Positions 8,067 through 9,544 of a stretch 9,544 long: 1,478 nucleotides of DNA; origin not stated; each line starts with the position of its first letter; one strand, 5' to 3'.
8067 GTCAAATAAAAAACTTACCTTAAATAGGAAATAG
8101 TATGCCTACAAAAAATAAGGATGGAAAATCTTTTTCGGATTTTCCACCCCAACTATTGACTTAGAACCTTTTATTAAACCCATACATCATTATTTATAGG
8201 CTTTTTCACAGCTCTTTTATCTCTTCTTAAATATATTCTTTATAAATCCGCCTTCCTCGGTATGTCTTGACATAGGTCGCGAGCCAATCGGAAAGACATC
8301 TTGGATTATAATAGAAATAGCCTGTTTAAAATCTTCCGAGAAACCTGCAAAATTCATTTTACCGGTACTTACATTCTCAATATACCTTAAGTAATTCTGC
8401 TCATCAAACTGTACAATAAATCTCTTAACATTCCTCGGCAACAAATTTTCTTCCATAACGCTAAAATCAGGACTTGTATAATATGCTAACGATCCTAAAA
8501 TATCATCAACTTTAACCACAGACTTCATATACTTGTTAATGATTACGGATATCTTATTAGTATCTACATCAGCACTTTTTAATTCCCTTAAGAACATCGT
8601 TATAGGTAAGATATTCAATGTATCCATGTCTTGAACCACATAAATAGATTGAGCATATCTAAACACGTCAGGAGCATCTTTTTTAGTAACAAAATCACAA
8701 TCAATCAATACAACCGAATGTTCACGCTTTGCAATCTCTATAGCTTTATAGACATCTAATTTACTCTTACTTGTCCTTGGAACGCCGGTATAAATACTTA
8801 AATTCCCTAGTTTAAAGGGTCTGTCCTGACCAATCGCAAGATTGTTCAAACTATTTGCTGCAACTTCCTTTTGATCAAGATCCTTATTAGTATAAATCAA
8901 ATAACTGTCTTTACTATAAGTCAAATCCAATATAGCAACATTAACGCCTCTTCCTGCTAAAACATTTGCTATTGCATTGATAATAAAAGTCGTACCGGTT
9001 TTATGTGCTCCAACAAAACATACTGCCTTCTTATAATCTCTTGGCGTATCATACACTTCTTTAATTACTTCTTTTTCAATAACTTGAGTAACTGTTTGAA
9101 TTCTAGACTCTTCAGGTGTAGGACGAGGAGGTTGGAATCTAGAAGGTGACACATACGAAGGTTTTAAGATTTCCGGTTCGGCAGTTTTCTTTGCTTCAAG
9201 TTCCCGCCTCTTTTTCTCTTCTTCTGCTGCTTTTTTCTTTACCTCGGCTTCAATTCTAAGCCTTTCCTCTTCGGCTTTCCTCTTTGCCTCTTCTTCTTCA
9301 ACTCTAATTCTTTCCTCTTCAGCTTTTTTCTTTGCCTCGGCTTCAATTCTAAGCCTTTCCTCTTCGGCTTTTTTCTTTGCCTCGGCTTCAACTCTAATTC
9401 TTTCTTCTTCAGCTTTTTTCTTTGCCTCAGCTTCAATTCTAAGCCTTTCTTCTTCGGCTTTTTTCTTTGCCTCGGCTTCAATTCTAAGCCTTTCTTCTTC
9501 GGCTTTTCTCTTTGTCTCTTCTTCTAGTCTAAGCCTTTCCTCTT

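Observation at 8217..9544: ORF track splits one gene: a long charged repeat region is fused in-frame to a MinD/ParA-fold domain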

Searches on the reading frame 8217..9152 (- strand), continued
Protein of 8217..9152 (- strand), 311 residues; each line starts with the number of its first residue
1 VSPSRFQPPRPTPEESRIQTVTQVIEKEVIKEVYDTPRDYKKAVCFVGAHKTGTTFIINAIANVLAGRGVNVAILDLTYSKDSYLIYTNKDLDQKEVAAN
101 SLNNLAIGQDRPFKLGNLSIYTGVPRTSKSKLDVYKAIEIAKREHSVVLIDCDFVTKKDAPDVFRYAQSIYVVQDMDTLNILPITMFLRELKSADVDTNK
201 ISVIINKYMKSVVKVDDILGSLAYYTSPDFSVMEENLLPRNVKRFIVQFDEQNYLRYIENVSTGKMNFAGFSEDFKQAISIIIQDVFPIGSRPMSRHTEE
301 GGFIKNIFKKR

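Call 41: fold_search(model_id=the predicted structure, library=pdb)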
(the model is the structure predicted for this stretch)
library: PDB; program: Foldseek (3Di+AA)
matches with E <= 10: 1875; with E <= 0.001: 352
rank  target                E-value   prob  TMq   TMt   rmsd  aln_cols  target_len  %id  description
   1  3ea0_B                5.5e-08  1.00  0.57  0.71   4.5       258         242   14  Crystal Structure of ParA Family ATPase from Chlorobium tepidum TLS (released 2008-09-23)
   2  4v02_B                3.5e-07  1.00  0.56  0.70   3.4       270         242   14  MinC:MinD cell division protein complex, Aquifex aeolicus (released 2015-01-14)
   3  3r9j_B                4.4e-07  1.00  0.53  0.65   4.1       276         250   12  4.3A resolution structure of a MinD-MinE(I24N) protein complex (released 2011-08-17)
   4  3q9l_A                5.3e-07  1.00  0.55  0.65   4.2       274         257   13  The structure of the dimeric E.coli MinD-ATP complex (released 2011-01-26)
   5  3r9j_A                6.0e-07  1.00  0.56  0.68   4.1       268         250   13  4.3A resolution structure of a MinD-MinE(I24N) protein complex (released 2011-08-17)
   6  1ion                  8.0e-07  1.00  0.54  0.67   5.0       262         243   16  THE SEPTUM SITE-DETERMINING PROTEIN MIND COMPLEXED WITH MG-ADP FROM PYROCOCCUS HORIKOSHII OT3 (released 2001-09-26)
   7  5auq_F                8.0e-07  1.00  0.48  0.64   5.8       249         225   17  Crystal structure of ATPase-type HypB in the nucleotide free state (released 2015-06-24)
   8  5tvk_A                1.0e-06  1.00  0.53  0.66   4.5       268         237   11  Crystal Structure of putative plasmid partition protein (BB_S35) from Borrelia burgdorferi B31 bound to AMPPNP (released 2016-11-23)
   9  9a6n_A                1.2e-06  1.00  0.52  0.63   6.2       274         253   14  Integrative model of SOJ-NRDR by crosslinking MS and deep learning (released 2024-09-18)
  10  5u1g_B                1.3e-06  1.00  0.47  0.66   5.9       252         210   14  Structure of TP228 ParA-AMPPNP-ParB complex (released 2017-04-19)
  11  9cu0_F                1.3e-06  1.00  0.54  0.58   5.2       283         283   16  Azotobacter vinelandii 1:1:1 MoFeP:FeP:FeSII-Complex (C1 symmetry) (released 2025-01-15)
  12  6yb5_A                1.3e-06  1.00  0.48  0.60   5.9       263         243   15  Orthorhombic crystal structure of a native BcsRQ complex crystallized in the presence of ADP (released 2021-02-24)
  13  5u1g_C                1.5e-06  1.00  0.45  0.63   6.5       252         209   13  Structure of TP228 ParA-AMPPNP-ParB complex (released 2017-04-19)
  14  8ray_A                1.6e-06  1.00  0.54  0.64   5.0       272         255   12  ParA in complex with ATP (released 2025-03-26)
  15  4e07_A                1.6e-06  1.00  0.48  0.68   5.8       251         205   15  ParF-AMPPCP-C2221 form (released 2012-06-13)
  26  6yay_B                3.2e-06  1.00  0.52  0.65   5.3       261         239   14  Crystal structure of a Selenium-derivatized complex of the bacterial cellulose secretion regulators BcsR and BcsQ, cry (released 2021-02-24)
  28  4v02_A                3.4e-06  1.00  0.57  0.71   3.6       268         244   15  MinC:MinD cell division protein complex, Aquifex aeolicus (released 2015-01-14)
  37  3ea0_A                5.5e-06  1.00  0.58  0.73   3.7       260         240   13  Crystal Structure of ParA Family ATPase from Chlorobium tepidum TLS (released 2008-09-23)
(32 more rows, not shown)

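Call 65: find_encoding_contigs(protein=P0003, flank=3000, max_places=3)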
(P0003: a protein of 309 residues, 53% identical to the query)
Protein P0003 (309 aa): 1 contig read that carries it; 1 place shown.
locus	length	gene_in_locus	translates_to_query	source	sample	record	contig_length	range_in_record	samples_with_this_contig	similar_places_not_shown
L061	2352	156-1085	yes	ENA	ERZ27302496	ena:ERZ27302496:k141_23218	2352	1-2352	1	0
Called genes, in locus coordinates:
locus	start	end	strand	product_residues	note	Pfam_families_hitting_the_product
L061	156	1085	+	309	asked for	-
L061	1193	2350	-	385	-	?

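Call 66: find_encoding_contigs(protein=P0004, flank=3000, max_places=3)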
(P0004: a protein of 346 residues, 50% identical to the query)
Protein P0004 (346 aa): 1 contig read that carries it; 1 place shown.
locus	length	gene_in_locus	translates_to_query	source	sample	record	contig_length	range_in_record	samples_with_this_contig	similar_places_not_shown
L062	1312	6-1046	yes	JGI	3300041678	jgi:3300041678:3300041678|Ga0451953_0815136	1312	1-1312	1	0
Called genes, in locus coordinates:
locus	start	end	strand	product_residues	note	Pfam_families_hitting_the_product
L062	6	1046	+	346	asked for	PF23952:LRR_EndoS (faint)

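Call 73: search_protein_families(library=pfam, alignment_id=A2, max_evalue=1)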
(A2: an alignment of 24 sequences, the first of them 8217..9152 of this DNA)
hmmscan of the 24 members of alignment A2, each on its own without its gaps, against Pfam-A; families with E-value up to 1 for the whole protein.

A. member 1, window:8217-9152:- (311 aa): 1 family
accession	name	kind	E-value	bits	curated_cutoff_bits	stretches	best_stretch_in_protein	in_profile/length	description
PF01656.29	CbiA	-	0.044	14.2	25.4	1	139-211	22-86/125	CobQ/CobB/MinD/ParA nucleotide binding domain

B. families by the number of members that match (of 24 scanned): 21 families
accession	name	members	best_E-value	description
PF01656.29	CbiA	5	0.0038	CobQ/CobB/MinD/ParA nucleotide binding domain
PF23952.1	LRR_EndoS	4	1.9e-05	Endo-beta-N-acetylglucosaminidase EndoS LRR domain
PF09052.15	SipA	2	0.025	SipA N-terminal domain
PF13401.12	AAA_22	2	0.032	AAA domain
PF00004.35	AAA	2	0.08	ATPase family associated with various cellular activities (AAA)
PF19259.5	Ty3_capsid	2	0.15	Ty3 transposon capsid-like protein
PF13521.12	AAA_28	2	0.18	AAA domain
PF09140.17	MipZ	1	0.001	ATPase MipZ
PF06418.20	CTP_synth_N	1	0.0046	CTP synthase N-terminus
PF00294.29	PfkB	1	0.03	pfkB family carbohydrate kinase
PF25199.1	nSTAND_NTPase5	1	0.036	Novel STAND NTPase 5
PF03205.20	MobB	1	0.037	Molybdopterin guanine dinucleotide synthesis protein B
PF13840.12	ACT_7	1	0.06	ACT domain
PF05259.16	Herpes_UL1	1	0.069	Herpesvirus glycoprotein L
PF06491.16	Disulph_isomer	1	0.093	Disulphide isomerase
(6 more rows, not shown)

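Call 80: list_cluster_members(proteins=[P0001, P0013])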
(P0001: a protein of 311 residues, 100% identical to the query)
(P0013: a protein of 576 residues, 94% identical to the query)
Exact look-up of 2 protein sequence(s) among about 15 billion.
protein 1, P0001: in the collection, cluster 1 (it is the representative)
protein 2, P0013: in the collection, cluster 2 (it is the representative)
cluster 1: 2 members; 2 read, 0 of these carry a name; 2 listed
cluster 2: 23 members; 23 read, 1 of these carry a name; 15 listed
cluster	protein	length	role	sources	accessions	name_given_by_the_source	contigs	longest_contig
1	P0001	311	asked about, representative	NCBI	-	-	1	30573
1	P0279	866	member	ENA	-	-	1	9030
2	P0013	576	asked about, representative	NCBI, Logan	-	-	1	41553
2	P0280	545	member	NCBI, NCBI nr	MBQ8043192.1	MAG: hypothetical protein IJ272_03455, partial [Clostridia bacterium] | hypothetical protein [Clostridia bacterium]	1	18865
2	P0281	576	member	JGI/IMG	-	-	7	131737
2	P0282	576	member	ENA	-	-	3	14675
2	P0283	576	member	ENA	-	-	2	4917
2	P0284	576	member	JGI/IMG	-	-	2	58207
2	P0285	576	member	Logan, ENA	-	-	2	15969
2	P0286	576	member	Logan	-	-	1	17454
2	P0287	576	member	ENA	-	-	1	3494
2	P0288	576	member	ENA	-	-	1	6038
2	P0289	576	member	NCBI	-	-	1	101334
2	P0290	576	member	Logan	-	-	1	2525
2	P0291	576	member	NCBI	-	-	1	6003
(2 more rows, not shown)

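Call 83: find_encoding_contigs(protein=P0279, flank=6000, max_places=3)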
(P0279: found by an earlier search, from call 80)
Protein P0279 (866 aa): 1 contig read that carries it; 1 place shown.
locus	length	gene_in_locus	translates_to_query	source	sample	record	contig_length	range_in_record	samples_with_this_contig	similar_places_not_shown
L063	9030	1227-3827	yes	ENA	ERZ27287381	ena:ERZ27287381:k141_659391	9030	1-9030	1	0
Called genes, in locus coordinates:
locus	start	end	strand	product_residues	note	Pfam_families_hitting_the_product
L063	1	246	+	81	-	?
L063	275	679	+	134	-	PF02823:ATP-synt_DE_N, PF00401:ATP-synt_DE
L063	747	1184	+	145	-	-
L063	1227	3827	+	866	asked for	-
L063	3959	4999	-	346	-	PF01757:Acyl_transf_3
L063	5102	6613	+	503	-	PF02156:Glyco_hydro_26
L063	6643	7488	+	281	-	PF00571:CBS, PF03471:CorC_HlyC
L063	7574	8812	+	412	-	PF00375:SDF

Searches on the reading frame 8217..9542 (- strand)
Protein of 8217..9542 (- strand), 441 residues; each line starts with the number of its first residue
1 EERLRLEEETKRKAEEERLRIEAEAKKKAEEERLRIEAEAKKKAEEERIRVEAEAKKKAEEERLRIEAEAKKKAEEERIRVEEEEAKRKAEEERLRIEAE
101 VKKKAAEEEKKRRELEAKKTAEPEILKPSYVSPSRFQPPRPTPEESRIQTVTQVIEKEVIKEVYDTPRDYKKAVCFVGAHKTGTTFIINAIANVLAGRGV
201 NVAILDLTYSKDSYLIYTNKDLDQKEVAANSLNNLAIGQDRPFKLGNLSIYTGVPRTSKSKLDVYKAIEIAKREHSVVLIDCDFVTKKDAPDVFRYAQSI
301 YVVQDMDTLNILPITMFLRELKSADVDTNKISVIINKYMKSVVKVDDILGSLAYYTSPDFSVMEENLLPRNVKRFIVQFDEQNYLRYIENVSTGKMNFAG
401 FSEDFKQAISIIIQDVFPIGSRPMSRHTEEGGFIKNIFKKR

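Call 6: search_protein_families(library=pfam, proteins=[window:8217-9542:-], max_evalue=1)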
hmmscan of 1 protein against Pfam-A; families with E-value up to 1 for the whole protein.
window:8217-9542:- (441 aa): 1 family
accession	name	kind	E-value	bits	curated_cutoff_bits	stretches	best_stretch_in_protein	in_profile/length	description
PF01656.29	CbiA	-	0.32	11.4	25.4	1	270-341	23-86/125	CobQ/CobB/MinD/ParA nucleotide binding domain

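Call 7: search_protein_families(library=ncbifam, proteins=[window:8217-9542:-], max_evalue=1)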
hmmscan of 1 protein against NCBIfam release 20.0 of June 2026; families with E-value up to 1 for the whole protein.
window:8217-9542:- (441 aa): 7 families
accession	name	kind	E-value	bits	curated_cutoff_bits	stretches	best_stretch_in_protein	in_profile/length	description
NF007065.0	PRK09510.1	equivalog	3.8e-05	22.9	213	1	5-122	110-228/387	cell envelope integrity protein TolA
TIGR02794.1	tolA_full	equivalog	6.1e-05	22.4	59.45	1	5-121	118-236/362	cell envelope integrity protein TolA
NF011064.0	PRK14494.1-3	equivalog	0.0029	17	418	1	172-206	2-36/244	putative molybdopterin-guanine dinucleotide biosynthesis protein MobB/FeS domain-containing protein protein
NF011065.0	PRK14494.1-4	equivalog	0.013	14.9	287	1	171-210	10-49/244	putative molybdopterin-guanine dinucleotide biosynthesis protein MobB/FeS domain-containing protein protein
TIGR03420.1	DnaA_homol_Hda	equivalog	0.034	13.7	194.8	1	157-215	23-82/226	DnaA regulatory inactivator Hda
TIGR03319.1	RNase_Y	equivalog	0.1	11.1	454.35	1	8-126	24-138/514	ribonuclease Y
NF005304.0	PRK06835.1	equivalog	0.14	11.2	215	1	147-202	164-214/330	ATP-binding protein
